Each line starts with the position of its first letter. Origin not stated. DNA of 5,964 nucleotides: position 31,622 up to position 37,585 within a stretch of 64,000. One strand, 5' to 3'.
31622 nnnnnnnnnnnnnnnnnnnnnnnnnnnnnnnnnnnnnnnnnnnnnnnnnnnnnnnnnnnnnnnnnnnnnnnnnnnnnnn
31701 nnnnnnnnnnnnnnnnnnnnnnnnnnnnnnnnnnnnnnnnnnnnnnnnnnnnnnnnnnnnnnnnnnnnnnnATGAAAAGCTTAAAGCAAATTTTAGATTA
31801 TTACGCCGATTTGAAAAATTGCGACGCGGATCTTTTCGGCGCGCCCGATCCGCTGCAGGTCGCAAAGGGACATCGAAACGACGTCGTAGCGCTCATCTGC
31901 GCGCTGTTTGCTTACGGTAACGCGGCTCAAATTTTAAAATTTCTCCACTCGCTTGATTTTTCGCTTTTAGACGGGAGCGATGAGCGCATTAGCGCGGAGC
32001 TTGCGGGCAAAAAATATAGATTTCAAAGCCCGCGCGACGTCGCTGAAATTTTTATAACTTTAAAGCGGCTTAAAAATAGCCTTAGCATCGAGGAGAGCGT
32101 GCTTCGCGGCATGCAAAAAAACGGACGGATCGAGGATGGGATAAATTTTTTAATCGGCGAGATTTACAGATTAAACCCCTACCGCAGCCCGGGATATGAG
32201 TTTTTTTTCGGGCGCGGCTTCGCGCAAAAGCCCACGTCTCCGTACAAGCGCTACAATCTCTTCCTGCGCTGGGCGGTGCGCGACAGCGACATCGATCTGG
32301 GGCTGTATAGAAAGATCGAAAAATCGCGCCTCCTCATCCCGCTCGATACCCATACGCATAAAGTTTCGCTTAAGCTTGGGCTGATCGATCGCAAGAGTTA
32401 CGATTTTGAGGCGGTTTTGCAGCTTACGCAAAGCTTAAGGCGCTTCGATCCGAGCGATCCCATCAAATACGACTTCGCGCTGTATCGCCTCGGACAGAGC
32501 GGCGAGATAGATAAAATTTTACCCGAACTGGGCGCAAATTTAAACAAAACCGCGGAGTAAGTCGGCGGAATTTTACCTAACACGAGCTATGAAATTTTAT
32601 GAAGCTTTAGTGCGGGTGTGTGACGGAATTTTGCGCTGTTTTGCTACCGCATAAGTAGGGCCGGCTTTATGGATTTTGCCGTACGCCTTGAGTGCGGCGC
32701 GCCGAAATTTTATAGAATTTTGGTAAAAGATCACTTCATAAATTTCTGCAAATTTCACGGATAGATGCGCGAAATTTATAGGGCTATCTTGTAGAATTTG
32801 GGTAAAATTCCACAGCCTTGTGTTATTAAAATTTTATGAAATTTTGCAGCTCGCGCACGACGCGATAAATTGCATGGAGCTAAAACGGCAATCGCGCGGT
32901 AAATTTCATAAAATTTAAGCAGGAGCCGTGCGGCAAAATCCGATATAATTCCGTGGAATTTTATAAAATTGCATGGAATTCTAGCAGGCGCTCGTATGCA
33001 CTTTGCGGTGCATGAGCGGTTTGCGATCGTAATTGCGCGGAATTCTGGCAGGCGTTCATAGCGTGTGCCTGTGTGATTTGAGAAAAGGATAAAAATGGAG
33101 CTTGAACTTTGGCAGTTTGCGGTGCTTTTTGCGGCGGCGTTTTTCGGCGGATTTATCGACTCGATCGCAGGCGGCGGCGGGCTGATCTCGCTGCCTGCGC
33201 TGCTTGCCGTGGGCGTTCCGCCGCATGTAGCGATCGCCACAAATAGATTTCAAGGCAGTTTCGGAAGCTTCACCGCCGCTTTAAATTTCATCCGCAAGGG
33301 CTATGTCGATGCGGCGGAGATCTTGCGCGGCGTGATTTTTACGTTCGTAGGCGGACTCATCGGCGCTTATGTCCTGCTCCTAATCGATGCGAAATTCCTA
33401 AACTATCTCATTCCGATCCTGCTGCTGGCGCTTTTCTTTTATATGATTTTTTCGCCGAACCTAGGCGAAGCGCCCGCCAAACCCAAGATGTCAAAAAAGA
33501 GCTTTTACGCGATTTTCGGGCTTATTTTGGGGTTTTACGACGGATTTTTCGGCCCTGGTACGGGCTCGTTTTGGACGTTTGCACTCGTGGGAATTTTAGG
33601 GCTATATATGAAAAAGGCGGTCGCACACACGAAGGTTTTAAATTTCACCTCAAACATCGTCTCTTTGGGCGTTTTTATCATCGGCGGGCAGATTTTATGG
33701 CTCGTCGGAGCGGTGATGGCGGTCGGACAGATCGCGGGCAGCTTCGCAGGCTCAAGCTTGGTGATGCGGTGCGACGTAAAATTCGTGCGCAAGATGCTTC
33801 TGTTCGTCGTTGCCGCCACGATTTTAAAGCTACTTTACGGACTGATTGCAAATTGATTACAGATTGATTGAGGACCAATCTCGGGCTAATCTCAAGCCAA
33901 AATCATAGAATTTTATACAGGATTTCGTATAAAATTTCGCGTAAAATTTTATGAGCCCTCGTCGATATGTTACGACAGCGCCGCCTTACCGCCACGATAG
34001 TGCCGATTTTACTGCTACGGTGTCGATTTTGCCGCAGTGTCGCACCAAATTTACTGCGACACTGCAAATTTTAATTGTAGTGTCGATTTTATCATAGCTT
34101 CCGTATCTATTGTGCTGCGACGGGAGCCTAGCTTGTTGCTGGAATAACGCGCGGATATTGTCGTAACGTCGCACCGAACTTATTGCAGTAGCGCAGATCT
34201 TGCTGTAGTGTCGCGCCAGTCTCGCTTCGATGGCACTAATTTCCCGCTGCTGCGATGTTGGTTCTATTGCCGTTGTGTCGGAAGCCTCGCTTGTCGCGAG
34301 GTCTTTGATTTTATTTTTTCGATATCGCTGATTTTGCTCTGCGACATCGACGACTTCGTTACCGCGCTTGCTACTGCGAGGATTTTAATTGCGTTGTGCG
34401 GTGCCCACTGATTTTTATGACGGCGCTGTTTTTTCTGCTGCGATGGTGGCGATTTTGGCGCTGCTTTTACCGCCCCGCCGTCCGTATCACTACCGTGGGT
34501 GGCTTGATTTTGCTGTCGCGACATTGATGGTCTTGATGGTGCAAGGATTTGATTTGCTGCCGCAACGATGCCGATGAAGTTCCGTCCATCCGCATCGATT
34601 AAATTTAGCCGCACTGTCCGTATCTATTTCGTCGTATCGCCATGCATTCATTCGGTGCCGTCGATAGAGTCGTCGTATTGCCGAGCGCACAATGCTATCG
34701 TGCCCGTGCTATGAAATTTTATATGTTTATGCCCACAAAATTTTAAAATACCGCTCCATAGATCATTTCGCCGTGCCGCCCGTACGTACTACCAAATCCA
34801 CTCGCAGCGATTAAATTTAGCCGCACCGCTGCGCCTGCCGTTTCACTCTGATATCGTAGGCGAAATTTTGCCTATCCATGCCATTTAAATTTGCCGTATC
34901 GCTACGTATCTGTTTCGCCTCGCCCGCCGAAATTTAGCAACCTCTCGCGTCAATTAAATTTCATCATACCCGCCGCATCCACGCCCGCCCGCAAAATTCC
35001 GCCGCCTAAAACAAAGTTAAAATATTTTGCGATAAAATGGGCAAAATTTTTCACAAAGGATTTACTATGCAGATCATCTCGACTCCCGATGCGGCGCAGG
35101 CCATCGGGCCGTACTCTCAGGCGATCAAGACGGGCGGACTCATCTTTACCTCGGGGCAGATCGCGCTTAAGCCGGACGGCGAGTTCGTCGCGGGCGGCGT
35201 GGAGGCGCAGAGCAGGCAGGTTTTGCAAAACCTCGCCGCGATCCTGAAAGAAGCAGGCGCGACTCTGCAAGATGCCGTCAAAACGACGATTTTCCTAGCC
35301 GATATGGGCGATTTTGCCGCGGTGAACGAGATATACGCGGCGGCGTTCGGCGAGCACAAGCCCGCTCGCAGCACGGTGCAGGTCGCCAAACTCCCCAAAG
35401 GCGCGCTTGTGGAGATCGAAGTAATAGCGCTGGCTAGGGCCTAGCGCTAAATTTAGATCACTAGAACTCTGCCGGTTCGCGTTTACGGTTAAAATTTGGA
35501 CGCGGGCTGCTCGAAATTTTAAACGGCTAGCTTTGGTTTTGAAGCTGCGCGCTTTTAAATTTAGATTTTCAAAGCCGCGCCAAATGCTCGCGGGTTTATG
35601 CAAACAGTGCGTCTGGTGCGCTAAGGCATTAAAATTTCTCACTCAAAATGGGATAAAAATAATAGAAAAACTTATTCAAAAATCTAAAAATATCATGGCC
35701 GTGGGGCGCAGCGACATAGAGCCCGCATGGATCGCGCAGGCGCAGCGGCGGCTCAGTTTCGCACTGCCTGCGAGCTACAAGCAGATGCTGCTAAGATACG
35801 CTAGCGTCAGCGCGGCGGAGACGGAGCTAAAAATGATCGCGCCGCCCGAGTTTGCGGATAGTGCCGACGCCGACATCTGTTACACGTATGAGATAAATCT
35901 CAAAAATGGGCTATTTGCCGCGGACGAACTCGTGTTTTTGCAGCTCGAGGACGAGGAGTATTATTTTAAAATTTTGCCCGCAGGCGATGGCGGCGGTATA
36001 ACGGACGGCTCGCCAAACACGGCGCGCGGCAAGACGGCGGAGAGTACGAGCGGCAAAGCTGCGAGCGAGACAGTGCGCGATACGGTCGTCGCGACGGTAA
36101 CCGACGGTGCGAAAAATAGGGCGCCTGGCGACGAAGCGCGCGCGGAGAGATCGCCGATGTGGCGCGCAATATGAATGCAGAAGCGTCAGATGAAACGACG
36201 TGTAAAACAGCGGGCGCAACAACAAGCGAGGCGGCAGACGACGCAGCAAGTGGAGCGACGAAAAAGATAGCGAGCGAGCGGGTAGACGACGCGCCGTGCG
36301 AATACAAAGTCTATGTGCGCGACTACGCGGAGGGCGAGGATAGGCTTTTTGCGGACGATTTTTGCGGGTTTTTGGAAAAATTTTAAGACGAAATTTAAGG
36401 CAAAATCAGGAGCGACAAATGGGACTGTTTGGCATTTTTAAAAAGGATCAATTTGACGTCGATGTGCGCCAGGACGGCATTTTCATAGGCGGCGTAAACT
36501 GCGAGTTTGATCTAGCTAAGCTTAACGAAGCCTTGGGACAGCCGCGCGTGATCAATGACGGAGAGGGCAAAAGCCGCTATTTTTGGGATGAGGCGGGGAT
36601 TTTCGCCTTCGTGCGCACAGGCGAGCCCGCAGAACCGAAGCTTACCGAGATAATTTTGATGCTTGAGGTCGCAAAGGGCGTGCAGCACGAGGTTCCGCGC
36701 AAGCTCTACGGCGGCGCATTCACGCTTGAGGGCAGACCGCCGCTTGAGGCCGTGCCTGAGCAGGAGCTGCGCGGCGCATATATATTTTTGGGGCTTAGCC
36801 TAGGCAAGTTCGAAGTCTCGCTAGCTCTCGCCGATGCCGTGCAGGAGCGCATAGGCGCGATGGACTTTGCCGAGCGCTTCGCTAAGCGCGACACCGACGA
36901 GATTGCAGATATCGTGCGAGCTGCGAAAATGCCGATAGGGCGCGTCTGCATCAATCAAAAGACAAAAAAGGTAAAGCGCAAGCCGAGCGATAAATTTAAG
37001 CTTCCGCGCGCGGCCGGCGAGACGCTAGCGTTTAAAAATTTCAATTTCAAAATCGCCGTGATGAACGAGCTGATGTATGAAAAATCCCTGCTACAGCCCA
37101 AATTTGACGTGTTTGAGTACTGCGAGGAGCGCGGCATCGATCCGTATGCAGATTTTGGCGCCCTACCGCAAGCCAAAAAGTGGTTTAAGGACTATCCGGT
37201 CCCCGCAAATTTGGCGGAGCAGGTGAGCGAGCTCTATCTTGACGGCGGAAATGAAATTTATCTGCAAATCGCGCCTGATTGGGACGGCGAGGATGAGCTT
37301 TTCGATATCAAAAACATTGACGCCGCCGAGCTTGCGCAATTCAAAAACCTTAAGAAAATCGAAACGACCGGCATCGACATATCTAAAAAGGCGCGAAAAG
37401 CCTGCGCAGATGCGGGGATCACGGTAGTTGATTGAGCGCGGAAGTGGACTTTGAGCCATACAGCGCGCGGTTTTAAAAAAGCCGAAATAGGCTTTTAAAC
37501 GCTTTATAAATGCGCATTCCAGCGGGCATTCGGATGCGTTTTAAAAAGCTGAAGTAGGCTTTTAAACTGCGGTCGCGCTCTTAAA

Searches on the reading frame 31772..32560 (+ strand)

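Call 43: search_protein_families(library=ncbifam, proteins=[window:31772-32560:+], max_evalue=0.01)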
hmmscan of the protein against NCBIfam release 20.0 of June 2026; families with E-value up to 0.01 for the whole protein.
window:31772-32560:+ (262 aa): 1 family
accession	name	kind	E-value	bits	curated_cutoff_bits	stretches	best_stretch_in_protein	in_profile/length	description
TIGR02757.1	TIGR02757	hypoth_equivalog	1.6e-65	221.1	139.2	1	23-243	2-228/229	TIGR02757 family protein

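Call 44: search_protein_families(library=pfam, proteins=[window:31772-32560:+], max_evalue=0.01)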
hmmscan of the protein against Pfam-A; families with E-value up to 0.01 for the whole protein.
window:31772-32560:+ (262 aa): 1 family
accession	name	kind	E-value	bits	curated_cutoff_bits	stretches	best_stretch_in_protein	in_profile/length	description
PF09674.15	DUF2400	-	5.8e-57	193.8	25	1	26-242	1-224/225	Protein of unknown function (DUF2400)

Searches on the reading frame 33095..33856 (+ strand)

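Call 29: search_protein_families(library=pfam, proteins=[window:33095-33856:+])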
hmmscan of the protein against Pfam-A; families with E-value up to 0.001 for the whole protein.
window:33095-33856:+ (253 aa): 1 family
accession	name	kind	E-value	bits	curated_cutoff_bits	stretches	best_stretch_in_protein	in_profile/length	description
PF01925.25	TauE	-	4.8e-52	177.4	32.6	1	11-246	1-237/237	Sulfite exporter TauE/SafE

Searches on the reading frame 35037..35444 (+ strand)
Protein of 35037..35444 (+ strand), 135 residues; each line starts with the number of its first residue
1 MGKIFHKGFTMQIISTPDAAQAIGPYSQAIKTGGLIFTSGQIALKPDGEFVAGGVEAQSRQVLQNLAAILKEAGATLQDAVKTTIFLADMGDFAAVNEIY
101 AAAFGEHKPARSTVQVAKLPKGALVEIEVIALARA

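Call 29: search_protein_families(library=pfam, proteins=[window:35037-35444:+])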
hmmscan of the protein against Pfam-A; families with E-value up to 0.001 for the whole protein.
window:35037-35444:+ (135 aa): 1 family
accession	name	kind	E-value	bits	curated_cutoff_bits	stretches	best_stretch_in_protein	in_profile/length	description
PF01042.26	Ribonuc_L-PSP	-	4e-43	146.7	27.3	1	18-132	3-120/121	Endoribonuclease L-PSP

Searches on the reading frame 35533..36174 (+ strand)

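Call 29: search_protein_families(library=pfam, proteins=[window:35533-36174:+])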
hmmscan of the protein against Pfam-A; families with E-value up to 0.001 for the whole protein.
window:35533-36174:+ (213 aa): 1 family
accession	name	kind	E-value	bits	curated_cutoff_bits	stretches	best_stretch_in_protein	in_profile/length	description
PF14567.11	SUKH_5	-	0.00076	19.7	27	0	43-144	4-103/142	SMI1-KNR4 cell-wall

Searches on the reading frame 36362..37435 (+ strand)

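Call 29: search_protein_families(library=pfam, proteins=[window:36362-37435:+])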
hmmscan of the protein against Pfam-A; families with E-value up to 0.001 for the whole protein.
window:36362-37435:+ (357 aa): 2 families
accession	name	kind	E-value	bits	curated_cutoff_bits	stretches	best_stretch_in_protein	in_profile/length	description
PF21832.1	DUF6892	-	6.1e-43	146.8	24.6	1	222-355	2-136/136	Family of unknown function (DUF6892)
PF24880.1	DUF7738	-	3.7e-13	50.3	24.6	1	33-135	2-101/103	Domain of unknown function (DUF7738)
